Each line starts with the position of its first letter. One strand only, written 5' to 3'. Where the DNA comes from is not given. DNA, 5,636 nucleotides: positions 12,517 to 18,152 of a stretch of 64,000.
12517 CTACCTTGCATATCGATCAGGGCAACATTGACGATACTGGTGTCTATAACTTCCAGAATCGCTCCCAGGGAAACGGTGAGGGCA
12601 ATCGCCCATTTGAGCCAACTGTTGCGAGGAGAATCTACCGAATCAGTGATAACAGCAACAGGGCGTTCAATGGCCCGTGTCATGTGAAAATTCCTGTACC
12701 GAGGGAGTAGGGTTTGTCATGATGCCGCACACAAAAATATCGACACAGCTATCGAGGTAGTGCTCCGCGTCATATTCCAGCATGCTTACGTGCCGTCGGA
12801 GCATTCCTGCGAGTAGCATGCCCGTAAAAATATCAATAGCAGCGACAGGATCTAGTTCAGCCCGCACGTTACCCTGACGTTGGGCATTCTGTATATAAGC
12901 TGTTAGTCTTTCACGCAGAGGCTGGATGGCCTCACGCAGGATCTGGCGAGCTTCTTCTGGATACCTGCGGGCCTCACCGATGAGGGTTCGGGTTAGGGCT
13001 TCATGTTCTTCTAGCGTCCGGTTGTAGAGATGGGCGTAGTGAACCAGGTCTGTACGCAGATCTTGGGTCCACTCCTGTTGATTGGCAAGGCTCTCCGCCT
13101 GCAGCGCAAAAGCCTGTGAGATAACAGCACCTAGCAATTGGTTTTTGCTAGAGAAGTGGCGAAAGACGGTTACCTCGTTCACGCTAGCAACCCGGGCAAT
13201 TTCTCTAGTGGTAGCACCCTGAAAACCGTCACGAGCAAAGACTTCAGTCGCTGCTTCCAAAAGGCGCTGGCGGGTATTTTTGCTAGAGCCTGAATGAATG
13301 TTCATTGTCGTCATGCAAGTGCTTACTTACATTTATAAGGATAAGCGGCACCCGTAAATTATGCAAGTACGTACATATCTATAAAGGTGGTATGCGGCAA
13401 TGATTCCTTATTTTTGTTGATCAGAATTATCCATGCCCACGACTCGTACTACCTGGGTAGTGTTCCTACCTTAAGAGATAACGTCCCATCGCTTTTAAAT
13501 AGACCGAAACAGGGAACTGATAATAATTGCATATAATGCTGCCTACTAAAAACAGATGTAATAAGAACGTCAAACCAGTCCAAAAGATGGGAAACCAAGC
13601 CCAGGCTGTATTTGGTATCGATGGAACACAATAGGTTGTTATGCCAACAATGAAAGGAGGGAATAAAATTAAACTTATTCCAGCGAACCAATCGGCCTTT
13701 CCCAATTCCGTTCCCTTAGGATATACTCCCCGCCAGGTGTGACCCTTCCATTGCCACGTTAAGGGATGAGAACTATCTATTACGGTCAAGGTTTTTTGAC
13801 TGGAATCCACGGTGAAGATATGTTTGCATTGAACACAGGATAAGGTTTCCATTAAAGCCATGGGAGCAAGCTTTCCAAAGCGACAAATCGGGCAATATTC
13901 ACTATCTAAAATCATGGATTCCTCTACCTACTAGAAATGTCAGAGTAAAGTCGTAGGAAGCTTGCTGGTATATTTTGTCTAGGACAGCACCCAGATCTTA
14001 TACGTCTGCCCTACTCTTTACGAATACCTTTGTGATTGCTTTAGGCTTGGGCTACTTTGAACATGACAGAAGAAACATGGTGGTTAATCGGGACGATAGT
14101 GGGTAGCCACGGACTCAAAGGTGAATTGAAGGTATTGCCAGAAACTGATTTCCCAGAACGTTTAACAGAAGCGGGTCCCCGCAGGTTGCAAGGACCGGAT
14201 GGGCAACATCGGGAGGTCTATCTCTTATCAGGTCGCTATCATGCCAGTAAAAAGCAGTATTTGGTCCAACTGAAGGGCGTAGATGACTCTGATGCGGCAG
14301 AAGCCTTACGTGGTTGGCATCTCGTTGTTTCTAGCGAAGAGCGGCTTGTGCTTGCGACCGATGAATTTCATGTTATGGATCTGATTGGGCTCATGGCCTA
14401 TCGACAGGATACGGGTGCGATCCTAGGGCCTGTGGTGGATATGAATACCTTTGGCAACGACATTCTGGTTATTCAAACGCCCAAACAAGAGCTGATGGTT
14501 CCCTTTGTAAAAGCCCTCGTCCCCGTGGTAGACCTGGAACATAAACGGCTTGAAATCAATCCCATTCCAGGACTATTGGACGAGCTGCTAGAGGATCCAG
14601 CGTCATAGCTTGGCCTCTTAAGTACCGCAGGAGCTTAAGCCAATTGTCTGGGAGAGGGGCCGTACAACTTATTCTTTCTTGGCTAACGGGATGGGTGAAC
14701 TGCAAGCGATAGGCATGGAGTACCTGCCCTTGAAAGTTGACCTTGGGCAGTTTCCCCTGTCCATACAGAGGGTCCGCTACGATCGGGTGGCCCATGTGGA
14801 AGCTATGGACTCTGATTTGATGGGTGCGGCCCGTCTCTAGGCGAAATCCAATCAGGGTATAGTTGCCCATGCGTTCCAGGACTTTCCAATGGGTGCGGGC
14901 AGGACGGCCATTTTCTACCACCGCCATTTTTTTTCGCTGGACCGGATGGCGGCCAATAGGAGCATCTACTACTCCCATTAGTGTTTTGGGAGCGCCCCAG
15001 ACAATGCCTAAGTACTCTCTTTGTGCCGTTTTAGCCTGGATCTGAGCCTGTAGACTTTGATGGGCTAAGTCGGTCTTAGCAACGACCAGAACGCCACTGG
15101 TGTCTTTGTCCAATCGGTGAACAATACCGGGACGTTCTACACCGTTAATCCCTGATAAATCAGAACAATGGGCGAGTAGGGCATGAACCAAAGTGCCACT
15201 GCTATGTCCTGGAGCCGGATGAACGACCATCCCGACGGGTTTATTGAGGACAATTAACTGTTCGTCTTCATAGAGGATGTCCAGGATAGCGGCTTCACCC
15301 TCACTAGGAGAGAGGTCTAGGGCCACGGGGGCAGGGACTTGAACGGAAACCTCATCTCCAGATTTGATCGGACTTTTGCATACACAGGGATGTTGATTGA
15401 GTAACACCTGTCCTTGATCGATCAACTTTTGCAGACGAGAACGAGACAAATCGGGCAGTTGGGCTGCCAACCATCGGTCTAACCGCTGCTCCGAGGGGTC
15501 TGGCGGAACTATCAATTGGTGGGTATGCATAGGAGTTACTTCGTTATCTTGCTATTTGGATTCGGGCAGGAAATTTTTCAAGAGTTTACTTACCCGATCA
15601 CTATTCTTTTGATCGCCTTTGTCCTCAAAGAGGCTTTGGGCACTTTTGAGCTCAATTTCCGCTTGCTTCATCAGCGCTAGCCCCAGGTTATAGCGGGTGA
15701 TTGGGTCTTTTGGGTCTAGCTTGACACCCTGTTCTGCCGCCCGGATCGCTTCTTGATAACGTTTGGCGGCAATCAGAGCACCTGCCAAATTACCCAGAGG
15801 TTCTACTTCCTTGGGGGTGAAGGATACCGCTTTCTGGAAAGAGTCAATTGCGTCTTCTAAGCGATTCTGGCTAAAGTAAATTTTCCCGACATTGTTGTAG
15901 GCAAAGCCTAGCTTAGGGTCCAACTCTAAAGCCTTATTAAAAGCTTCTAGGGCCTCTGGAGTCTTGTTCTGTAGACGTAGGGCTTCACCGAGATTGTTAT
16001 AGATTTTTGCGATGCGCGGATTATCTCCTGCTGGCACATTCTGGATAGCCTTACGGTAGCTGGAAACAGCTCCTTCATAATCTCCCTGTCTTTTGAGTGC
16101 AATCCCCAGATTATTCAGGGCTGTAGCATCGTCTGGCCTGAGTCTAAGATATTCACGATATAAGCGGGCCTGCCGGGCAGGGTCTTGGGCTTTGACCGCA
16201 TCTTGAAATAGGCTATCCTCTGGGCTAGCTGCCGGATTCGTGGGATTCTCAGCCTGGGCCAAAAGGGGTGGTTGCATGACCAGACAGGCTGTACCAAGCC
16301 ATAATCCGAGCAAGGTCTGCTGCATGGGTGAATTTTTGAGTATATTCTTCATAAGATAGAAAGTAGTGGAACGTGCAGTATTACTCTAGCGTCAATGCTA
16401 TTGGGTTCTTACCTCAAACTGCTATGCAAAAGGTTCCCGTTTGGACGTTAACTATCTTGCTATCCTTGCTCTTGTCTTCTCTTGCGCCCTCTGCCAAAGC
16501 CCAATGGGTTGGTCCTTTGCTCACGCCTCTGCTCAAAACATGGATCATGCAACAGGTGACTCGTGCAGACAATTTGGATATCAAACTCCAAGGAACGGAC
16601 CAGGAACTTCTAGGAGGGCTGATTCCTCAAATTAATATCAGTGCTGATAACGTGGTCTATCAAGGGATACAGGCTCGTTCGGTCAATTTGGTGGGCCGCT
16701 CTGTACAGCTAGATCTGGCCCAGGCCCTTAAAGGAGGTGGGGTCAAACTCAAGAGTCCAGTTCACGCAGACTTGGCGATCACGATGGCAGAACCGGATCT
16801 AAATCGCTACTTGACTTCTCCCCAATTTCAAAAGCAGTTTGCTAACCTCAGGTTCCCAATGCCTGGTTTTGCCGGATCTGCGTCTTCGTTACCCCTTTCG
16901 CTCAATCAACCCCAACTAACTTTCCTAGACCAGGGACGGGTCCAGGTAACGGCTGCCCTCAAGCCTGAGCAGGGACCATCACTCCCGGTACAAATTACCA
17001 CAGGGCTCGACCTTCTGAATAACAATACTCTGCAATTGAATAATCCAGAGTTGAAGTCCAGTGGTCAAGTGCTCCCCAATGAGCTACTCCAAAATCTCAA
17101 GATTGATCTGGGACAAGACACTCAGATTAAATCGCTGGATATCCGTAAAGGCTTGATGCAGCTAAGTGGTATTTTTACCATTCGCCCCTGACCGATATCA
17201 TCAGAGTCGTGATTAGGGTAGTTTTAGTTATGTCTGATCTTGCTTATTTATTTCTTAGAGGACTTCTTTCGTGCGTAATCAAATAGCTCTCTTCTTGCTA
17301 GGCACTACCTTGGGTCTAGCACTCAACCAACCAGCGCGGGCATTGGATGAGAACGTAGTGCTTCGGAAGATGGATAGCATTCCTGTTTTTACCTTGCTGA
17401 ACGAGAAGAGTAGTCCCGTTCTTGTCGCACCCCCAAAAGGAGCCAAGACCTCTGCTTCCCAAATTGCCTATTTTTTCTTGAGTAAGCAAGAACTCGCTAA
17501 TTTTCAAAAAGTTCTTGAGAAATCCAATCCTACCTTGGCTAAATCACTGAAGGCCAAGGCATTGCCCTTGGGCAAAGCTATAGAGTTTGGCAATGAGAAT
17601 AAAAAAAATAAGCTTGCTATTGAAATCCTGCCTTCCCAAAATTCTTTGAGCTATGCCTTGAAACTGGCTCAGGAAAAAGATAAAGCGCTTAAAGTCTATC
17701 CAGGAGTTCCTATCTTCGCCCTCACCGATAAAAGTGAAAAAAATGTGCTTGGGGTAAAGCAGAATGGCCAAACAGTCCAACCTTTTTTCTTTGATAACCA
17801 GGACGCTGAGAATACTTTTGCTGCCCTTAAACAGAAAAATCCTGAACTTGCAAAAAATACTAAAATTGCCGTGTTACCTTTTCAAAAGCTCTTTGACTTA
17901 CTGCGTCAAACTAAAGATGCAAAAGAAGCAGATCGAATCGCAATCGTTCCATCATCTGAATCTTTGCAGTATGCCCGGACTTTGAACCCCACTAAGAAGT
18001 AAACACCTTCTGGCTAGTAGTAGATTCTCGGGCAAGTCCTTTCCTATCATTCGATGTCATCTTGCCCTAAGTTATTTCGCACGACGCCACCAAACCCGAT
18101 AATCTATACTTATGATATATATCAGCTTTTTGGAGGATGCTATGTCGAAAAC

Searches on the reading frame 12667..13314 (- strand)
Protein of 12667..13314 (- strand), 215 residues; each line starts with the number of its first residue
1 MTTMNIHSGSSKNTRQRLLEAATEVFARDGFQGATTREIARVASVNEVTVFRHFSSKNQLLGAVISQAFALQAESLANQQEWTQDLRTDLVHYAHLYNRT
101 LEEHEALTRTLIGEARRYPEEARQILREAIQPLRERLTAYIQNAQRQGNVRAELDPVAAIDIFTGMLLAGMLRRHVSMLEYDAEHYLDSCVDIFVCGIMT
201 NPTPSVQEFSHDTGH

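Call 14: search_protein_families(library=pfam, proteins=[window:12667-13314:-], max_evalue=0.00001)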
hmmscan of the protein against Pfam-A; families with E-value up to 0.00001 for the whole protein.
window:12667-13314:- (215 aa): 4 families
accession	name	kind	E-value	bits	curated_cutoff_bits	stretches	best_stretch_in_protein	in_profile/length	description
PF16859.10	TetR_C_11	-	1.9e-15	57.6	32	1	83-188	4-111/113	Tetracyclin repressor-like, C-terminal domain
PF00440.29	TetR_N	-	1.9e-14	53.6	24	1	18-64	1-47/47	Bacterial regulatory proteins, tetR family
PF14246.11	TetR_C_7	-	3.4e-10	40.4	22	1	102-195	17-114/119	AefR-like transcriptional repressor, C-terminal domain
PF16925.10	TetR_C_13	-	3.2e-06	27.9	27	1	113-174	32-93/109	Tetracyclin repressor-like, C-terminal domain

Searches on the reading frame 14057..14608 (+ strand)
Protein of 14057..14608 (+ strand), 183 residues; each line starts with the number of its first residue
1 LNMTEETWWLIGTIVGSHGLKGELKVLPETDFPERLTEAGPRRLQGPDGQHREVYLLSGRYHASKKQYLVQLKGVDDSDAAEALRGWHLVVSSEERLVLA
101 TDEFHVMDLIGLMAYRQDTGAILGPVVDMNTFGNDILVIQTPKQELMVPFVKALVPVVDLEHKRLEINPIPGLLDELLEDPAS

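Call 112: search_protein_families(library=pfam, proteins=[window:14057-14608:+], max_evalue=0.00001)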
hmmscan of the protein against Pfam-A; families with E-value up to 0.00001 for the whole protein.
window:14057-14608:+ (183 aa): 3 families
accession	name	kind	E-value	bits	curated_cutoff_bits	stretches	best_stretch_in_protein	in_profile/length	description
PF01782.24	RimM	-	1.2e-23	83.6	23.5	1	11-94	2-83/84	RimM N-terminal domain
PF24986.1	PRC_RimM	-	4.6e-13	49.1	27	1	107-169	2-65/69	RimM PRC barrel domain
PF05239.21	PRC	-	2.4e-06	27.9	21.2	1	102-173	2-77/78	PRC-barrel domain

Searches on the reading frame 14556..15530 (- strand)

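Call 14: search_protein_families(library=pfam, proteins=[window:14556-15530:-], max_evalue=0.00001)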
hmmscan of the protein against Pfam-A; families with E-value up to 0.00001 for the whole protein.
window:14556-15530:- (324 aa): 2 families
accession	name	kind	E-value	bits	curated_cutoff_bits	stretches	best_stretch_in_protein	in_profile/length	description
PF00849.27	PseudoU_synth_2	-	6.2e-33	114.6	26.8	1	91-242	1-149/152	RNA pseudouridylate synthase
PF01479.30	S4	-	4.8e-08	33.1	22.8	1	15-61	1-48/48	S4 domain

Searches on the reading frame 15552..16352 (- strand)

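Call 111: search_protein_families(library=pfam, proteins=[window:15552-16352:-], max_evalue=0.00001)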
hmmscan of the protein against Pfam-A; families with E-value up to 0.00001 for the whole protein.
window:15552-16352:- (266 aa): 17 families
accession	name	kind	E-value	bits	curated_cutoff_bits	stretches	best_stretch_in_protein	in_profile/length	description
PF00515.34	TPR_1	-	3.3e-35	118.9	27.8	3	115-147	1-33/34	Tetratricopeptide repeat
PF07719.23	TPR_2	-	5.6e-33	110.7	27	2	115-147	1-33/34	Tetratricopeptide repeat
PF13414.12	TPR_11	-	5.2e-31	106.5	26.8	3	122-160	1-39/42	TPR repeat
PF13424.12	TPR_12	-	1.4e-26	92.9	30.1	2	75-146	2-76/77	Tetratricopeptide repeat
PF13432.12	TPR_16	-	4e-26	91.5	32.7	1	48-108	3-63/65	Tetratricopeptide repeat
PF13431.12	TPR_17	-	6.7e-26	88.8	24.4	0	64-95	1-32/34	Tetratricopeptide repeat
PF13181.12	TPR_8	-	2e-23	80.9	25.7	0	115-147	1-33/34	Tetratricopeptide repeat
PF13374.12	TPR_10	-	3.5e-20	71.8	27.5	1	76-104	2-30/42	Tetratricopeptide repeat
PF13428.12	TPR_14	-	3.5e-19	67.8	23.5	0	189-224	7-42/44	Tetratricopeptide repeat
PF14559.12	TPR_19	-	3.7e-18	66.1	25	1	160-217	2-59/68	Tetratricopeptide repeat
PF13176.12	TPR_7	-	3.2e-16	58.4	27.9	0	78-103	1-26/36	Tetratricopeptide repeat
PF23914.1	TPR_CcmH_CycH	-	8.1e-16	58.7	42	0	56-111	101-156/158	Cytochrome c-type biogenesis protein H TPR domain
PF13371.12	TPR_9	-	6.8e-13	48.9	35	0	53-113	6-64/73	Tetratricopeptide repeat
PF13174.12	TPR_6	-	1.2e-09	38.6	26.3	0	81-107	5-31/33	Tetratricopeptide repeat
PF24575.1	TPR_Slam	-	2.3e-08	34.8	35.2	0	48-108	18-79/104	Surface lipoprotein assembly modifier, N-terminal TPR repeats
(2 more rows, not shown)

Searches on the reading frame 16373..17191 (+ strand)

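Call 111: search_protein_families(library=pfam, proteins=[window:16373-17191:+], max_evalue=0.00001)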
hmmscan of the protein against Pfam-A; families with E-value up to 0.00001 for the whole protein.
window:16373-17191:+ (272 aa): 1 family
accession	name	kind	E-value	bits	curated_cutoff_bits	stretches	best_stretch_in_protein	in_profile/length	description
PF11209.13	LmeA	-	1.5e-22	81.1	27.3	1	49-265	9-215/217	LmeA-like phospholipid-binding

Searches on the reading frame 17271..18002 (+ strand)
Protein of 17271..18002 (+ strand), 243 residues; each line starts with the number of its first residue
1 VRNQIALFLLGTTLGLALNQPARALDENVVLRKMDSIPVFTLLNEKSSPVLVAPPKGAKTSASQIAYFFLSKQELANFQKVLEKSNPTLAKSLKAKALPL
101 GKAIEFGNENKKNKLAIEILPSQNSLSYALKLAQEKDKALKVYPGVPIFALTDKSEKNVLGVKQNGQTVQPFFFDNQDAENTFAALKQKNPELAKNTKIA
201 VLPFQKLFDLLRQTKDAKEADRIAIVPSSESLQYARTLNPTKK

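Call 111: search_protein_families(library=pfam, proteins=[window:17271-18002:+], max_evalue=0.00001)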
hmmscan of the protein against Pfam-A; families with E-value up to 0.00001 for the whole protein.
window:17271-18002:+ (243 aa): 1 family
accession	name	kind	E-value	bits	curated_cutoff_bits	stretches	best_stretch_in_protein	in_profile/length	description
PF04278.17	Tic22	-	3.3e-21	76.1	23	1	21-235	44-242/244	Tic22-like family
